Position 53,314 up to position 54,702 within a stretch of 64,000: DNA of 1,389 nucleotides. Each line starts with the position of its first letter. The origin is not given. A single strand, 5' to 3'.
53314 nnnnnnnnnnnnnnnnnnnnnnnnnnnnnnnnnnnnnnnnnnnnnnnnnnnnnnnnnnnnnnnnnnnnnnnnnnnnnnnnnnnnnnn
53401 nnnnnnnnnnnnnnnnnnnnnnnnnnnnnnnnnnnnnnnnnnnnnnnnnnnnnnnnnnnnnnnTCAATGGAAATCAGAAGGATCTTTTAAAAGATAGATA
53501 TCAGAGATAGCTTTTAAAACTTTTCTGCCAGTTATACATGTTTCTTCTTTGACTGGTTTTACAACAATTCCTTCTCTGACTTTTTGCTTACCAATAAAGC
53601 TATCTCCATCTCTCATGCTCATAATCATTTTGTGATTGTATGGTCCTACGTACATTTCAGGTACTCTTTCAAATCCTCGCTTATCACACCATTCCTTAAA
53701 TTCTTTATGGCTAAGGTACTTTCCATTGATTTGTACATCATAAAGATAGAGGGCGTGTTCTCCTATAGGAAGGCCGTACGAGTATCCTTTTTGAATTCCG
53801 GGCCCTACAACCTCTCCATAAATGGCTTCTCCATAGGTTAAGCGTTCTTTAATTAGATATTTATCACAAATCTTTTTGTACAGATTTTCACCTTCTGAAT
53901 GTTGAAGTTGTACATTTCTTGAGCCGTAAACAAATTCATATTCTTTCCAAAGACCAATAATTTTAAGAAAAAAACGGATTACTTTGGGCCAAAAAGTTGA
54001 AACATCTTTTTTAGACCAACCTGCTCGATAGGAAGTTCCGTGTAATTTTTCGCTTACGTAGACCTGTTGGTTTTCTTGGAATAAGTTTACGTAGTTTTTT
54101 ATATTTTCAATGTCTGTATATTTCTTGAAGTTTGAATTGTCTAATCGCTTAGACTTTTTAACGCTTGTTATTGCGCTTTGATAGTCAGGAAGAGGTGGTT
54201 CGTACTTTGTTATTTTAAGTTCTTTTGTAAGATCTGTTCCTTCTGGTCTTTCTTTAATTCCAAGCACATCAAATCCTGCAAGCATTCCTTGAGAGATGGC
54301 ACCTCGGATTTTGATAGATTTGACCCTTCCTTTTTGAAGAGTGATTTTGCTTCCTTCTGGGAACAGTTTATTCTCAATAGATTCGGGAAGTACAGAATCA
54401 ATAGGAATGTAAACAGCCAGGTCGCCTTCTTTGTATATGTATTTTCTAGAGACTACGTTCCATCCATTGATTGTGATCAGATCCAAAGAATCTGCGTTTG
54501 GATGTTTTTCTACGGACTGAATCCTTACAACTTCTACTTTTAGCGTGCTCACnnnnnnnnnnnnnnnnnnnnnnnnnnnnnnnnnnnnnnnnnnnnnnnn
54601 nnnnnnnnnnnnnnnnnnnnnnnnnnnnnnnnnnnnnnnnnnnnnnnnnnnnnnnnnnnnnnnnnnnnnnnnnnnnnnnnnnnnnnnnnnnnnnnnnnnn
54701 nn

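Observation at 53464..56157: Opposite-strand insert: Rnl2-type RNA ligase with a tRNA-binding OB fold next to a calcineurin-like phosphoesterase. Candidate tRNA-repair (anti-anticodon-nuclease) module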

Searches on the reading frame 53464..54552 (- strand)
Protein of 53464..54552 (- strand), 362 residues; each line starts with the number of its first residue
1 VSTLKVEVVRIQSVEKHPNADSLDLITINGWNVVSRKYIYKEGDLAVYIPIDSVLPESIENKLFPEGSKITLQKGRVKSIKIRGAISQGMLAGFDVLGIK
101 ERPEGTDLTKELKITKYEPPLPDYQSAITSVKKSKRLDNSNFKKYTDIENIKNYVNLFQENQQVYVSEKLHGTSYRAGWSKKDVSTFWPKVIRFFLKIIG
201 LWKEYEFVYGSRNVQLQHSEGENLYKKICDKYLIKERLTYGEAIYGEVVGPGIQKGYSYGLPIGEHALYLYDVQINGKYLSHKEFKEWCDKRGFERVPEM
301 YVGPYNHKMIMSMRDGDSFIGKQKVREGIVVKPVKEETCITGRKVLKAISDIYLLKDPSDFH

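Call 3: search_protein_families(library=pfam, proteins=[window:53464-54552:-], max_evalue=0.01)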
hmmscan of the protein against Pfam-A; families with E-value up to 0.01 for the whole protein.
window:53464-54552:- (362 aa): 3 families
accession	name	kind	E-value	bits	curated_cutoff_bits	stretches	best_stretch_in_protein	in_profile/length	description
PF09414.15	RNA_ligase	-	1.6e-19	71.2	27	1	163-349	2-171/171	RNA ligase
PF21189.3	PHA02142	-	1.1e-18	67.9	27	1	7-91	3-89/92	PHA02142 OB-fold domain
PF01588.26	tRNA_bind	-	0.0002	21.8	27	0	6-29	1-24/96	Putative tRNA binding domain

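Call 4: search_protein_families(library=phrogs, proteins=[window:53464-54552:-], max_evalue=0.01)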
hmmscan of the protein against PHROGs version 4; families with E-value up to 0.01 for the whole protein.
window:53464-54552:- (362 aa): 4 families
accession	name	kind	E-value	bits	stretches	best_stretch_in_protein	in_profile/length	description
phrog_968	-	DNA, RNA and nucleotide metabolism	3.5e-70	238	1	4-357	9-392/398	RNA ligase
phrog_548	-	DNA, RNA and nucleotide metabolism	2.4e-21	77.3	1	141-347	2-227/341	RNA ligase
phrog_21682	-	unknown function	0.00022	20.5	1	5-105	44-136/798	-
phrog_24030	-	DNA, RNA and nucleotide metabolism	0.0013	19.1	1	260-333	232-301/342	RNA ligase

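Call 5: search_solved_structures(query=window:53464-54552:-, max_evalue=1, show_alignments=3)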
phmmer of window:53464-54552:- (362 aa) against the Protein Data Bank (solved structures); distinct sequences matched with E-value up to 1: 12.
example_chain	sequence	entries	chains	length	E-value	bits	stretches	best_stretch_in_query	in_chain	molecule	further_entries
5cot_A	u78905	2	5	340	1.6e-15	60.4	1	18-175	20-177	Naegleria gruberi RNA ligase | RNA ligase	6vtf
6vt1_A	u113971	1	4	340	2.1e-15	60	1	18-175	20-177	RNA Ligase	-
6vt4_A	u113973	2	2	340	2.9e-15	59.5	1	18-175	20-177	RNA Ligase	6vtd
6vt3_A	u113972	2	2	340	6.4e-15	58.4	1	18-175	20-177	RNA Ligase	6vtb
5cou_A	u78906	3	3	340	7.7e-15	58.1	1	18-174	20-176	Naegleria gruberi RNA ligase | RNA ligase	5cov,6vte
6vt0_A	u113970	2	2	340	7.7e-15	58.1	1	18-174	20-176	RNA Ligase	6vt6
6vt9_A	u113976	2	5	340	8.7e-15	58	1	18-175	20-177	RNA ligase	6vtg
6vt5_A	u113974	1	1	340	1e-14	57.8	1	17-175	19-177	RNA Ligase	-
6vt8_A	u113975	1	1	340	1e-14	57.7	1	18-175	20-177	RNA Ligase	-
1ntg_A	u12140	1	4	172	0.28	13.6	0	2-106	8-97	Tyrosyl-tRNA synthetase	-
2hvq_A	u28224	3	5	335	0.47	12.8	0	241-318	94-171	Hypothetical 37.6 kDa protein in Gp24-hoc intergenic region | T4 RNA ligase 2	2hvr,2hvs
4v8p_AH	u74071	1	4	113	0.55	12.6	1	125-181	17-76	RPL35A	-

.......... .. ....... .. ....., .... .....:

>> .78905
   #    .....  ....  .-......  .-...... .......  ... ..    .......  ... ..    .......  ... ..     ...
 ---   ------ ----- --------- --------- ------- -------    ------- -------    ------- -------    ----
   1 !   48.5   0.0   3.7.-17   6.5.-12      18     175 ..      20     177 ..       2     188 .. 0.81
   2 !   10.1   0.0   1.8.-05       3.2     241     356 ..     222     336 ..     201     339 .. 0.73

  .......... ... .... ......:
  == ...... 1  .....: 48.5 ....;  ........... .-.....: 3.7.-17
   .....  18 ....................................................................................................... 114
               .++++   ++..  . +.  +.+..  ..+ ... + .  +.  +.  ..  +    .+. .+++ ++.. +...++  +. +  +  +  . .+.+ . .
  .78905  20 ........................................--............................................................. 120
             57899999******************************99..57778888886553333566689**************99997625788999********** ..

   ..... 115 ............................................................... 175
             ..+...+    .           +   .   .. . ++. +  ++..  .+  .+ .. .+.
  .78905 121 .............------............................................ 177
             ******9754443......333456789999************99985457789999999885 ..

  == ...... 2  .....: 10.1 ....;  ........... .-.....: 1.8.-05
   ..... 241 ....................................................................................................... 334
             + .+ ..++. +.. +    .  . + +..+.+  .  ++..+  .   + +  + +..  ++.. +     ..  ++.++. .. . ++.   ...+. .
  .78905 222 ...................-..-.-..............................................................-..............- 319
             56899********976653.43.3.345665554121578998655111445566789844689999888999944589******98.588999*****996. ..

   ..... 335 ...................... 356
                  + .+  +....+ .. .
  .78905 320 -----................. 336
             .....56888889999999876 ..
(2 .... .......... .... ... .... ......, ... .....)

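Call 7: search_protein_families(library=ncbifam, proteins=[window:53464-54552:-], max_evalue=0.1)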
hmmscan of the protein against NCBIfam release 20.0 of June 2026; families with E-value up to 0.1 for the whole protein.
window:53464-54552:- (362 aa): 6 families
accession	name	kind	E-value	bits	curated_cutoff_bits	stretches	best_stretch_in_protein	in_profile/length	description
TIGR02306.1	RNA_lig_DRB0094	equivalog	2.1e-53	181.4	151.15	1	10-356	7-341/341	RNA ligase (ATP)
TIGR00472.1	pheT_bact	equivalog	1e-06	27.4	402.65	1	5-103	45-132/798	phenylalanine--tRNA ligase subunit beta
TIGR02307.1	RNA_lig_RNL2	equivalog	0.008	15.7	197.15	1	142-304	1-159/326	RNA ligase, Rnl2 family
NF047481.1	lipo_LIC12587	subfamily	0.017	14.5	200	1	123-206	109-183/213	LIC12587 family lipoprotein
NF001882.0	PRK00629.5-4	equivalog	0.03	12.6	527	1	64-102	93-129/725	phenylalanine--tRNA ligase subunit beta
NF045867.1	PheT_Nterm_rel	equivalog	0.069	13.1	120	0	6-99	89-170/171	TyrS-associated PheT N-terminal domain-related protein TapR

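Call 11: search_dna_similar(query=window:53464-54552:-, collection=phages, mode=protein, max_rows=40)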
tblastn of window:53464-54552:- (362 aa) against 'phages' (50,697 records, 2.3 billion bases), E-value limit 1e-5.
Records with a match: 739; places in all: 740; records where one place covers at least 80% of the query: 579.
Best place of each record, by identity: <60% 739.
By first word of the organism name: Mycobacterium 296; Pseudomonas 178; Escherichia 52; Aeromonas 44; Microbacterium 30; Gordonia 22; Shigella 11; Erwinia 9; Bacillus 8; Sinorhizobium 7; and 33 more.
By host as written in the record: Mycobacterium smegmatis mc2 155 208; Pseudomonas aeruginosa 55; Mycobacterium smegmatis mc#155 47; - 32; Pseudomonas aeruginosa PAO1 25; Mycobacterium smegmatis mc2155 20; Gordonia terrae 3612 20; Escherichia coli 16; and 141 more.
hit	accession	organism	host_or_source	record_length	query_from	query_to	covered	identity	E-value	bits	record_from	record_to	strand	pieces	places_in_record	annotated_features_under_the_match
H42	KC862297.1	Pseudomonas phage PAK_P1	Pseudomonas aeruginosa PAK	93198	8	357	97%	30.6%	8e-28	120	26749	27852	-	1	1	hypothetical protein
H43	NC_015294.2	Pseudomonas phage PAK_P1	Pseudomonas aeruginosa PAK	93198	8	357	97%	30.6%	8e-28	120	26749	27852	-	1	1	RNA ligase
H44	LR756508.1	uncultured phage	metagenomic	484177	1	357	99%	30.0%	7e-29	123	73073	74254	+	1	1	record has no annotation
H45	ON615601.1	Synechococcus phage BUCT-ZZ01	Synechococcus elongatus PCC 7942 = ...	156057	8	356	96%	30.7%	8e-27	117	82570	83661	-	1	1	hypothetical protein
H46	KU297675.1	Pseudomonas phage PaoP5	Pseudomonas aeruginosa PAO1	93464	8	357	97%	30.4%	2e-27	119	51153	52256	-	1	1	putative RNA ligase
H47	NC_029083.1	Pseudomonas phage PaoP5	Pseudomonas aeruginosa PAO1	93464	8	357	97%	30.4%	2e-27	119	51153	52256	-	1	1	RNA ligase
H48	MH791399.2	Pseudomonas phage PaGz-1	Pseudomonas aeruginosa PAO1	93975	8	357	97%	30.4%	2e-27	119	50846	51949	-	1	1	RNA ligase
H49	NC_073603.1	Pseudomonas phage PaGz-1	Pseudomonas aeruginosa PAO1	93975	8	357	97%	30.4%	2e-27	119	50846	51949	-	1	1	RNA ligase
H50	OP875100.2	Pseudomonas phage SPA01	Pseudomonas aeruginosa PAO1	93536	8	357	97%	30.3%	1e-27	120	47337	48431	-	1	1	hypothetical protein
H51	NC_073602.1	Pseudomonas phage SPA01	Pseudomonas aeruginosa PAO1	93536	8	357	97%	30.3%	1e-27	120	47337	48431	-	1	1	hypothetical protein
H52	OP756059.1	Pseudomonas phage PseuPha1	Pseudomonas aeruginosa PAO1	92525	8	357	97%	30.1%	7e-27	117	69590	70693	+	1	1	RNA ligase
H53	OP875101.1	Pseudomonas phage SPA05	Pseudomonas aeruginosa PAO1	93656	8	357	97%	30.1%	7e-27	117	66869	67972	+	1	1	hypothetical protein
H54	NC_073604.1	Pseudomonas phage SPA05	Pseudomonas aeruginosa PAO1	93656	8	357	97%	30.1%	7e-27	117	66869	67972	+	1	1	hypothetical protein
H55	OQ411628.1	Pseudomonas phage vB_PaeM_PS3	Pseudomonas aeruginosa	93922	8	357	97%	30.1%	1e-26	117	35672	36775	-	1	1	putative RNA ligase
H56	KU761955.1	Pseudomonas phage phiMK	Pseudomonas aeruginosa PAO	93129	8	357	97%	29.8%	2e-24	110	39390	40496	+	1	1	terminator (x3) | tRNA-Gly | hypothetical protein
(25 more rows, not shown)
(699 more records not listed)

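Call 14: get_annotated_region(hit=H43, flank=5000)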
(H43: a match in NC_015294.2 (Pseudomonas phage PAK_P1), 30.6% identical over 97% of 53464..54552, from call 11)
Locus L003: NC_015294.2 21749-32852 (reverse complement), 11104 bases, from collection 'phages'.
description: Pseudomonas phage PAK_P1, complete genome.
organism: Pseudomonas phage PAK_P1 (NCBI taxid 743813)
taxonomy: Viruses; Duplodnaviria; Heunggongvirae; Uroviricota; Caudoviricetes; Pakpunavirus; Pakpunavirus PAKP1
host: Pseudomonas aeruginosa PAK; source: sewage water; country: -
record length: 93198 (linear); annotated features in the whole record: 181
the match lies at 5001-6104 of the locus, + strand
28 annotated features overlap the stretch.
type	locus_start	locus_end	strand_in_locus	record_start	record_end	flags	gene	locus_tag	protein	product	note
CDS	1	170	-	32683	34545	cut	-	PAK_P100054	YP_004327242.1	DNA primase/helicase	-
CDS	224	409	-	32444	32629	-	-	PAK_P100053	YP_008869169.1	hypothetical protein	-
CDS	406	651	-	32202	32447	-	-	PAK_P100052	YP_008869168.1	hypothetical protein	-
CDS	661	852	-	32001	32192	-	-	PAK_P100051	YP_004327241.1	hypothetical protein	-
CDS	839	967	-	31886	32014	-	-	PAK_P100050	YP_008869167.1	hypothetical protein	-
CDS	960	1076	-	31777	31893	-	-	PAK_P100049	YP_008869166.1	hypothetical protein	-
CDS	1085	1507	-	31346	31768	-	-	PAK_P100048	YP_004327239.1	hypothetical protein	-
CDS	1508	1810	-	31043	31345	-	-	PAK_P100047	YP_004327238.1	hypothetical protein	-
CDS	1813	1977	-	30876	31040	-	-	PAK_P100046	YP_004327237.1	hypothetical protein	-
CDS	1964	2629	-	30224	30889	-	-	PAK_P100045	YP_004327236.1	hypothetical protein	-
CDS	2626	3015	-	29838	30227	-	-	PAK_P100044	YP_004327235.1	hypothetical protein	-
CDS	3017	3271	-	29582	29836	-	-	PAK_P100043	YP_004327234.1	hypothetical protein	-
CDS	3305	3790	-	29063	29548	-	-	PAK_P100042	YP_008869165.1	hypothetical protein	-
CDS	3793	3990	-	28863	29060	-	-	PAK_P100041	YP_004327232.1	hypothetical protein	-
CDS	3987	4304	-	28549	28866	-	-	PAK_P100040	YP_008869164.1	hypothetical protein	similar to NrdA.1 conserved protein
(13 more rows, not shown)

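Call 20: find_related_loci(query=window:53464-54552:-, collection=viral_contigs, flank=10000)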
Query window:53464-54552:- (362 aa) in viral_contigs; peptide patterns used: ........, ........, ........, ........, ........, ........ (x = any residue, [..] = any of these).
8 stretches matched a pattern, but none encodes a relative of the query by tblastn (E <= 1e-3).
